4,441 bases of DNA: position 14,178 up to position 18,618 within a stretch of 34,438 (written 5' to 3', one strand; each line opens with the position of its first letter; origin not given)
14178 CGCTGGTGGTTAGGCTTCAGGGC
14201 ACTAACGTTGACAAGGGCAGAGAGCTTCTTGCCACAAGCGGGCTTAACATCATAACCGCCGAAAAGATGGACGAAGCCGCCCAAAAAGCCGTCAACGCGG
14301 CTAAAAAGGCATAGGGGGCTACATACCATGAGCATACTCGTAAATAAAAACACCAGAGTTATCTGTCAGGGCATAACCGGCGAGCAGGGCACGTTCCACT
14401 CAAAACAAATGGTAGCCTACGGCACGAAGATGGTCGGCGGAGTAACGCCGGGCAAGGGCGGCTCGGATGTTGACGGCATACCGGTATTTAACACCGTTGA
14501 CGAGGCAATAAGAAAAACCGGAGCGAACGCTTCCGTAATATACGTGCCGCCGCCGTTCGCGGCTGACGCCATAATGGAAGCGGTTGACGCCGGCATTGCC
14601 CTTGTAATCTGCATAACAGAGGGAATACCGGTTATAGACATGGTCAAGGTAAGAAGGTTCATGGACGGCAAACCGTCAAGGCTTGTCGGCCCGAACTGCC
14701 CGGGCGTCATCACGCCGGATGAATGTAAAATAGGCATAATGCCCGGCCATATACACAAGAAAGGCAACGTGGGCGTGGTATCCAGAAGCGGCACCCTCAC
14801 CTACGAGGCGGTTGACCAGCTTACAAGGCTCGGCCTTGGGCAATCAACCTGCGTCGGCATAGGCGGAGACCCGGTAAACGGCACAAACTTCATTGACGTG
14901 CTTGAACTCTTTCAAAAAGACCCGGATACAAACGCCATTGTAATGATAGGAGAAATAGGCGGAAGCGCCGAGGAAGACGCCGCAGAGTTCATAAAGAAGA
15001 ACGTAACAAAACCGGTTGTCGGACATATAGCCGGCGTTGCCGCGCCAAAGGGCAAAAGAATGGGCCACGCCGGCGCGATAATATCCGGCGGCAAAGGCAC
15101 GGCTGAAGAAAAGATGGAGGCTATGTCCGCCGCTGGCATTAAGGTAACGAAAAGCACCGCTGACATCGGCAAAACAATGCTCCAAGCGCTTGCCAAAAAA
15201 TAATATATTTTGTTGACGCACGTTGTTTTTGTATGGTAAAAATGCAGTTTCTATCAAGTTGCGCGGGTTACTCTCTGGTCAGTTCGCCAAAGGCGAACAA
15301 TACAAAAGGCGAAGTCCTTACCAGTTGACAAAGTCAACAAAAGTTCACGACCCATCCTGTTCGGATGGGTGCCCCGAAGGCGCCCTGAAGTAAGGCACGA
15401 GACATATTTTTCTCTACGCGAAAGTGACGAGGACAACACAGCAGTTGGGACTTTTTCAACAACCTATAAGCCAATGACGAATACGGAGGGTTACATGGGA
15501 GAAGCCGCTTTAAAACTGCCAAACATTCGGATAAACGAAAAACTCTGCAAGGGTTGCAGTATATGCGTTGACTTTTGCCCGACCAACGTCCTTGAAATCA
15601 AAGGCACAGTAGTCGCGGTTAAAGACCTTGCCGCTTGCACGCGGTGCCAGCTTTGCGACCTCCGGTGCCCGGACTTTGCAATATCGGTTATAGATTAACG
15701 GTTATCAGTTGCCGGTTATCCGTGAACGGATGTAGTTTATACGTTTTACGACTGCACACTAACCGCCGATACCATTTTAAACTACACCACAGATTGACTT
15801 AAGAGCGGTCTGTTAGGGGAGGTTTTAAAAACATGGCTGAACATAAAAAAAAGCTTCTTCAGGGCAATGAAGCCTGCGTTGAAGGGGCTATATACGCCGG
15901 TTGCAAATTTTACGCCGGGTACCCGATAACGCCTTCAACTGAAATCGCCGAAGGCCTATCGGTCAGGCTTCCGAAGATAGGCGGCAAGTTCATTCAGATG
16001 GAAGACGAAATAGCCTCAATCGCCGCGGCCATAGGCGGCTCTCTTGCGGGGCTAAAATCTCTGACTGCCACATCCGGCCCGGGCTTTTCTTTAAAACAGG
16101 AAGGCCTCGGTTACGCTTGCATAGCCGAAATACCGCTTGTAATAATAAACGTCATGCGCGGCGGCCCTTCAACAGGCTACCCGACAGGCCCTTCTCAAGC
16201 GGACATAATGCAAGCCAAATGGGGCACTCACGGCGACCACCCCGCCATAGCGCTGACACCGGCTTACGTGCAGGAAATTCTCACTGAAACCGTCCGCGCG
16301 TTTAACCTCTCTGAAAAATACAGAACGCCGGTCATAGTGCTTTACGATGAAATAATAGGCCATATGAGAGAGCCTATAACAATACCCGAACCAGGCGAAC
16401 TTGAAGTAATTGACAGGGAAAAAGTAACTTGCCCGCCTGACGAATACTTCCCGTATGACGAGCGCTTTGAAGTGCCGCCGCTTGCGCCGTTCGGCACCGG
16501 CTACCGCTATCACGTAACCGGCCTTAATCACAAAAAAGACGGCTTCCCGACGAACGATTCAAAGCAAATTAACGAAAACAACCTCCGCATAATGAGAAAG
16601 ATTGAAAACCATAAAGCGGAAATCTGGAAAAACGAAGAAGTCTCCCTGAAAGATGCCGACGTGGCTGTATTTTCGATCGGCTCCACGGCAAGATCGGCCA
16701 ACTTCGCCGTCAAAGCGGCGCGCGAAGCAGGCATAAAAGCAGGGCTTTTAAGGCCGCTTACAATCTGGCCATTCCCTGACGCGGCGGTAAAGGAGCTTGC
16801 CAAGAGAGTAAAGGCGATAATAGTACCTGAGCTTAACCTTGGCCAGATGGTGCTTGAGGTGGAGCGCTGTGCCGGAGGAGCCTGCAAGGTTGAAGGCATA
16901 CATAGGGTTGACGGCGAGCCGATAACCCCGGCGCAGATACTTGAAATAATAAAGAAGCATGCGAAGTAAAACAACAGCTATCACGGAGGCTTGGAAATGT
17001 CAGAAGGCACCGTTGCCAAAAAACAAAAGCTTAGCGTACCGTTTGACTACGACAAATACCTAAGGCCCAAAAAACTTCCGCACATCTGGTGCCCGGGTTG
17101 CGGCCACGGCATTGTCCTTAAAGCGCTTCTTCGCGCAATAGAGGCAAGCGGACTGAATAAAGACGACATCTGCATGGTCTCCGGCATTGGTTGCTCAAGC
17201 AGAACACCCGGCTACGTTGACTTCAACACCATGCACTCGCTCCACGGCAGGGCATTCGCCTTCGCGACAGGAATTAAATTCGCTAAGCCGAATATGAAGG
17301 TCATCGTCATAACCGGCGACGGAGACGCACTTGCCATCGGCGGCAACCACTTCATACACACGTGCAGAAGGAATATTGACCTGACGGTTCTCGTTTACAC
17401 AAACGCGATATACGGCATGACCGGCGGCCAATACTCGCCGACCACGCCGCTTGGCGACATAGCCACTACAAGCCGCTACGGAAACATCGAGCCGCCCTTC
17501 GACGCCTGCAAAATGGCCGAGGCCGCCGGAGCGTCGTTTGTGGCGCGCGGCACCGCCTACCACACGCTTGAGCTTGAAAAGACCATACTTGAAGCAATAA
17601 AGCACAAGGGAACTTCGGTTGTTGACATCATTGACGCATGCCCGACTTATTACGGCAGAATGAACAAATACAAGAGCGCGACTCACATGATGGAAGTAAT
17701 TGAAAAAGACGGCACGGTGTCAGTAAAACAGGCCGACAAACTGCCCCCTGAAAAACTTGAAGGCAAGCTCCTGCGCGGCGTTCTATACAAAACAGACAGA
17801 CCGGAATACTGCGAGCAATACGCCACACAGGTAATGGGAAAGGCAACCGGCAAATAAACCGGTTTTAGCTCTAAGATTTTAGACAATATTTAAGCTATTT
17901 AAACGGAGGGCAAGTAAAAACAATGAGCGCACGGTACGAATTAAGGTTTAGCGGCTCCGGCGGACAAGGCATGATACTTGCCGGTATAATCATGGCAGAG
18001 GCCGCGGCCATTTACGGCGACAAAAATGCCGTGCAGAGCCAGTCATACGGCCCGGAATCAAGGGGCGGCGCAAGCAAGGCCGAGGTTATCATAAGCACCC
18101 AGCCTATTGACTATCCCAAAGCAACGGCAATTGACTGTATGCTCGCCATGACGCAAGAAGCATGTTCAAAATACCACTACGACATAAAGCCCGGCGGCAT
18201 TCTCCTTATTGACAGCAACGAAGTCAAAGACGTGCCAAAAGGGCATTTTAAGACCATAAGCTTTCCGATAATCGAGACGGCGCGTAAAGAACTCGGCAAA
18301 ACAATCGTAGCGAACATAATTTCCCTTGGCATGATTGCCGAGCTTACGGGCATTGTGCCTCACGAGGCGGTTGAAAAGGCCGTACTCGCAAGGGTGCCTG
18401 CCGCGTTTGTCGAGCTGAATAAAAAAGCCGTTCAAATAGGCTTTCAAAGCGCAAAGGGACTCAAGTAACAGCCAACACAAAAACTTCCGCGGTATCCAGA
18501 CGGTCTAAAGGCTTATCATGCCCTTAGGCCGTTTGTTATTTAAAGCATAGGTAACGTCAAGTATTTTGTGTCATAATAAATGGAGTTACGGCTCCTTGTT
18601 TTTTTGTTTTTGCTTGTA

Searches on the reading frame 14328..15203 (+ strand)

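Call 4: search_protein_families(library=pfam, proteins=[window:14328-15203:+])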
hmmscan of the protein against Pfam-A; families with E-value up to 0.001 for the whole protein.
window:14328-15203:+ (291 aa): 4 families
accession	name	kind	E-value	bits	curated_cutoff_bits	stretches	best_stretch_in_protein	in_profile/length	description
PF02629.25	CoA_binding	-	2.1e-33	115.4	22.3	1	6-99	1-97/97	CoA binding domain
PF00549.24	Ligase_CoA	-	2.1e-27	96.2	24.5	1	151-270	1-126/128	CoA-ligase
PF13607.11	Succ_CoA_lig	-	3.2e-10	40.3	27.4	1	145-252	1-107/138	Succinyl-CoA ligase like flavodoxin domain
PF13380.12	CoA_binding_2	-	0.00015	22.6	22.8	1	36-129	30-115/116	CoA binding domain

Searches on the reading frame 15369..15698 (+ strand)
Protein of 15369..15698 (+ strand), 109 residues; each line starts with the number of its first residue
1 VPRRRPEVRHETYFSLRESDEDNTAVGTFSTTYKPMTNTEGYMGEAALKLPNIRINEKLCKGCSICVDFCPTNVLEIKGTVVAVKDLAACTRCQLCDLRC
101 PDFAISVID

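Call 4: search_protein_families(library=pfam, proteins=[window:15369-15698:+])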
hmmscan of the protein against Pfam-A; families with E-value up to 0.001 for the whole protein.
window:15369-15698:+ (109 aa): 9 families
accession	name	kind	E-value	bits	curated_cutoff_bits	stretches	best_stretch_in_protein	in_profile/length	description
PF00037.32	Fer4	-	8.6e-10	38.5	21.1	1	54-75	2-23/24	4Fe-4S binding domain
PF13237.11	Fer4_10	-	6.6e-07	29.6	25.5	1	53-101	2-53/53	4Fe-4S dicluster domain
PF14697.11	Fer4_21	-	9.6e-07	29.3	35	1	54-101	2-52/59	4Fe-4S dicluster domain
PF13187.11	Fer4_9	-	1.2e-06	28.9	27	1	60-103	2-50/52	4Fe-4S dicluster domain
PF12797.12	Fer4_2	-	2.2e-06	27.7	24.5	1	53-72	3-22/22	4Fe-4S binding domain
PF12838.12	Fer4_7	-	2.7e-06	28.2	27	1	60-101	2-49/52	4Fe-4S dicluster domain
PF13183.11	Fer4_8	-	1.7e-05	25.7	27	0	87-101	51-65/68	4Fe-4S dicluster domain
PF13484.11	Fer4_16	-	2.4e-05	25.4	30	0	60-80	2-23/66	4Fe-4S double cluster binding domain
PF12837.12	Fer4_6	-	6.3e-05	23.2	25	1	53-75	2-24/24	4Fe-4S binding domain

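Call 7: search_protein_families(library=ncbifam, proteins=[window:15369-15698:+], max_evalue=0.00001)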
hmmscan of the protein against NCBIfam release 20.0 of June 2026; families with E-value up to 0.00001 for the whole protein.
window:15369-15698:+ (109 aa): 15 families
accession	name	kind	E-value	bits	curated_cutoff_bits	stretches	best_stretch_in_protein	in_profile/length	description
NF042987.1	OGOR_delta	exception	8.2e-14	51.5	125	1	37-107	10-87/89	2-oxoglutarate ferredoxin oxidoreductase subunit delta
NF007205.0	PRK09626.1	equivalog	2.9e-13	49.8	93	1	53-108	12-74/105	2-oxoglutarate-acceptor oxidoreductase subunit OorD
NF043039.1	HgcAB_like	equivalog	2.3e-10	40.6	285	1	46-105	288-349/350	HgcAB-like fusion protein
NF040864.1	HgcB_ferredoxin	equivalog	7.7e-10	38.5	99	1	53-107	9-63/93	mercury methylation ferredoxin HgcB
NF038196.1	ferrodoxin_EFR1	subfamily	6.5e-09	36.2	75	1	46-107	173-231/242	EFR1 family ferrodoxin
TIGR02179.1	PorD_KorD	subfamily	1.4e-08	34.7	60.05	0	52-77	49-74/78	2-oxoacid:acceptor oxidoreductase, delta subunit, pyruvate/2-ketoisovalerate family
TIGR02700.1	flavo_MJ0208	hypoth_equivalog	1.2e-07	31.3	251.35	1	49-105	140-194/234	dihydromethanopterin reductase (acceptor)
NF001988.0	PRK00783.1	equivalog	1.9e-07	31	153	1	49-107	162-220/266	DNA-directed RNA polymerase subunit D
NF045874.1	Vhu_polyferre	exception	2.6e-07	29.7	600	1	52-106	190-244/381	F420-non-reducing hydrogenase associated-polyferredoxin VhuB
NF007202.0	PRK09623.1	equivalog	4.5e-07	30.1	166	1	55-108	48-101/105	3-methyl-2-oxobutanoate dehydrogenase subunit delta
NF040770.1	hetero_SS_HdrA2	exception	6.7e-07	27.8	1100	1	45-106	564-624/777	CoB-CoM heterodisulfide reductase HdrA2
NF040684.1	PorD_Arch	equivalog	6.8e-07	29.3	120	0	53-77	57-81/85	pyruvate synthase subunit PorD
NF010368.0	PRK13795.1-3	equivalog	1.5e-06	26.8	588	1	58-101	587-628/635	hypothetical protein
NF007204.0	PRK09625.1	equivalog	3.3e-06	27.1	125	0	55-74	86-105/133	pyruvate flavodoxin oxidoreductase subunit delta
NF043069.1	T4HPD_activ_SAM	equivalog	5.2e-06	26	425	1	50-107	43-99/299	trans-4-hydroxy-L-proline dehydratase activase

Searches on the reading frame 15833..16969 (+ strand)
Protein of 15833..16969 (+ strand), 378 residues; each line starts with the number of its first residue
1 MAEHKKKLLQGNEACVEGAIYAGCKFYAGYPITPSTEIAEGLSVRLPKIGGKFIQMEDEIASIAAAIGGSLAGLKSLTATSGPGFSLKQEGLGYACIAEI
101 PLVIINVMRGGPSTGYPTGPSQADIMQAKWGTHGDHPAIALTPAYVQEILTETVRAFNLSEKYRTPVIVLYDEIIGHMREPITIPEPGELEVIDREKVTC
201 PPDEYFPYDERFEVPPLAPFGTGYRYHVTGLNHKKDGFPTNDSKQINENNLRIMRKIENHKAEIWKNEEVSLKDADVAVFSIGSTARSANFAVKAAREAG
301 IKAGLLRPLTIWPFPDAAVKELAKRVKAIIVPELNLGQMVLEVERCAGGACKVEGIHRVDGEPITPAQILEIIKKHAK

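Call 4: search_protein_families(library=pfam, proteins=[window:15833-16969:+])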
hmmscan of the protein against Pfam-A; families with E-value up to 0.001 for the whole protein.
window:15833-16969:+ (378 aa): 3 families
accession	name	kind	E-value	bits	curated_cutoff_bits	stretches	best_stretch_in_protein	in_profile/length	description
PF01855.24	POR_N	-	7.3e-64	216.1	27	1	17-245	1-224/231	Pyruvate flavodoxin/ferredoxin oxidoreductase, thiamine diP-bdg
PF17147.9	PFOR_II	-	1.5e-22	80.3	27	1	275-369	1-102/102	Pyruvate:ferredoxin oxidoreductase core domain II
PF02780.25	Transketolase_C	-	8.8e-06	26.1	25.9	1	273-333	8-68/124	Transketolase, C-terminal domain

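Call 61: search_protein_families(library=ncbifam, proteins=[window:15833-16969:+], max_evalue=1e-20)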
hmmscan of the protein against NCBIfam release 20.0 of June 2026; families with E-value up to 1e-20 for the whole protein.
window:15833-16969:+ (378 aa): 10 families
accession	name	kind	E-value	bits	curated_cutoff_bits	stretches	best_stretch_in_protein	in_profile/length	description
NF006412.0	PRK08659.1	equivalog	9.7e-173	574.7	411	1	4-376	3-376/378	2-oxoacid:acceptor oxidoreductase subunit alpha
NF007206.0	PRK09627.1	equivalog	3.9e-132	440.7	579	1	10-375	7-374/375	2-oxoglutarate synthase subunit alpha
TIGR03710.1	OAFO_sf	subfamily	1.4e-110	370.5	482.75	1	3-371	190-559/561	2-oxoacid:acceptor oxidoreductase subunit alpha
NF005507.0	PRK07119.1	subfamily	1.3e-95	320.2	399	2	5-191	3-189/352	3-methyl-2-oxobutanoate dehydrogenase subunit VorB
NF041170.1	Oxoac_fdxalpha_Archa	equivalog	1.9e-70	237.9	800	1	4-375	233-621/636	2-oxoacid:ferredoxin oxidoreductase subunit alpha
NF007201.0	PRK09622.1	equivalog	1.5e-25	90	590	0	6-175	10-177/405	2-oxoacid:ferredoxin oxidoreductase subunit alpha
NF040682.1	PorA_Arch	equivalog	1.4e-24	86.8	550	1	6-335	3-321/387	pyruvate synthase subunit PorA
NF006233.0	PRK08367.1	equivalog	5.8e-23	81.4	625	1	6-336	4-323/394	pyruvate ferredoxin oxidoreductase subunit alpha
NF045764.1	PhenlGlyoxDHPadG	equivalog_domain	4.5e-22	78.1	700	0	8-164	4-156/398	NADH-dependent phenylglyoxylate dehydrogenase subunit alpha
NF006232.0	PRK08366.1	equivalog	9.7e-22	77.1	646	1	5-335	6-324/394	2-ketoisovalerate ferredoxin oxidoreductase subunit alpha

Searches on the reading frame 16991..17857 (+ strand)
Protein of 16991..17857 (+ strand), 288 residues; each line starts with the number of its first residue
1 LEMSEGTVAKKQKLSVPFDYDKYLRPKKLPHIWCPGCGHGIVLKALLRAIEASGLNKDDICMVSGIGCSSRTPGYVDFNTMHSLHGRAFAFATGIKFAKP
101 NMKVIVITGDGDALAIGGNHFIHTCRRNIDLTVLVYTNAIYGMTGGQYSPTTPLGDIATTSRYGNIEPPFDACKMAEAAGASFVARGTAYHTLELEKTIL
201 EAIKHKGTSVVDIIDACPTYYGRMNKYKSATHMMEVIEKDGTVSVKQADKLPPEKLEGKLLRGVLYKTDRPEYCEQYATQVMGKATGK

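Call 4: search_protein_families(library=pfam, proteins=[window:16991-17857:+])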
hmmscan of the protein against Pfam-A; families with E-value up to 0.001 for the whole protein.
window:16991-17857:+ (288 aa): 1 family
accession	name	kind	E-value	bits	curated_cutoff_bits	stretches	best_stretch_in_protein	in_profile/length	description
PF02775.26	TPP_enzyme_C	-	1.2e-34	119.7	21.9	1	66-213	2-151/151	Thiamine pyrophosphate enzyme, C-terminal TPP binding domain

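Call 61: search_protein_families(library=ncbifam, proteins=[window:16991-17857:+], max_evalue=1e-20)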
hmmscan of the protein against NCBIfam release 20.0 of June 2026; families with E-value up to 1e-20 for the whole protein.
window:16991-17857:+ (288 aa): 5 families
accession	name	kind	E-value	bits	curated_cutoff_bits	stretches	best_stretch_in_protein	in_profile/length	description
NF007207.0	PRK09628.1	equivalog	2.2e-100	335.8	364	1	18-279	3-264/277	2-oxoglutarate ferredoxin oxidoreductase subunit beta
NF008820.0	PRK11866.1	equivalog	8.9e-72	241.9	402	1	19-279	8-263/287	2-oxoacid ferredoxin oxidoreductase subunit beta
TIGR02177.1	PorB_KorB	subfamily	5.4e-70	236.1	261.9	1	32-271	2-249/286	2-oxoacid:acceptor oxidoreductase, beta subunit, pyruvate/2-ketoisovalerate family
NF041171.1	Oxoac_fdxbeta_Archa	equivalog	7.1e-67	225.8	423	1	33-231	5-205/296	2-oxoacid:ferredoxin oxidoreductase subunit beta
NF008821.0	PRK11869.1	equivalog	4.3e-60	203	438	1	24-279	7-259/286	2-oxoacid ferredoxin oxidoreductase subunit beta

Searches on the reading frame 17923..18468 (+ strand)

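Call 4: search_protein_families(library=pfam, proteins=[window:17923-18468:+])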
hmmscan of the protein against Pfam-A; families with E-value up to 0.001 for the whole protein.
window:17923-18468:+ (181 aa): 1 family
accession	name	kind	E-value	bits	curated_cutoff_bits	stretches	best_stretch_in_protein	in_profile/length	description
PF01558.24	POR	-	1.8e-35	123.1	27.4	1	13-175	1-173/173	Pyruvate ferredoxin/flavodoxin oxidoreductase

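Call 61: search_protein_families(library=ncbifam, proteins=[window:17923-18468:+], max_evalue=1e-20)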
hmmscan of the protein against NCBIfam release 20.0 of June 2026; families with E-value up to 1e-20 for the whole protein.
window:17923-18468:+ (181 aa): 4 families
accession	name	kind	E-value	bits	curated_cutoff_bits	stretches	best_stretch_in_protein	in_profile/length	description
NF006323.0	PRK08537.1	equivalog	1e-58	197.7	235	1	4-177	2-178/181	2-oxoacid:ferredoxin oxidoreductase subunit gamma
NF006275.0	PRK08441.1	equivalog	9.6e-37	126.3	216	1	4-178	2-179/185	2-oxoglutarate-acceptor oxidoreductase subunit OorC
NF006211.0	PRK08338.1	equivalog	8.9e-33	113.2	239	1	7-177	3-168/170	2-oxoacid:ferredoxin oxidoreductase subunit gamma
TIGR03710.1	OAFO_sf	subfamily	3.9e-23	81.8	482.75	1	6-178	3-174/561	2-oxoacid:acceptor oxidoreductase subunit alpha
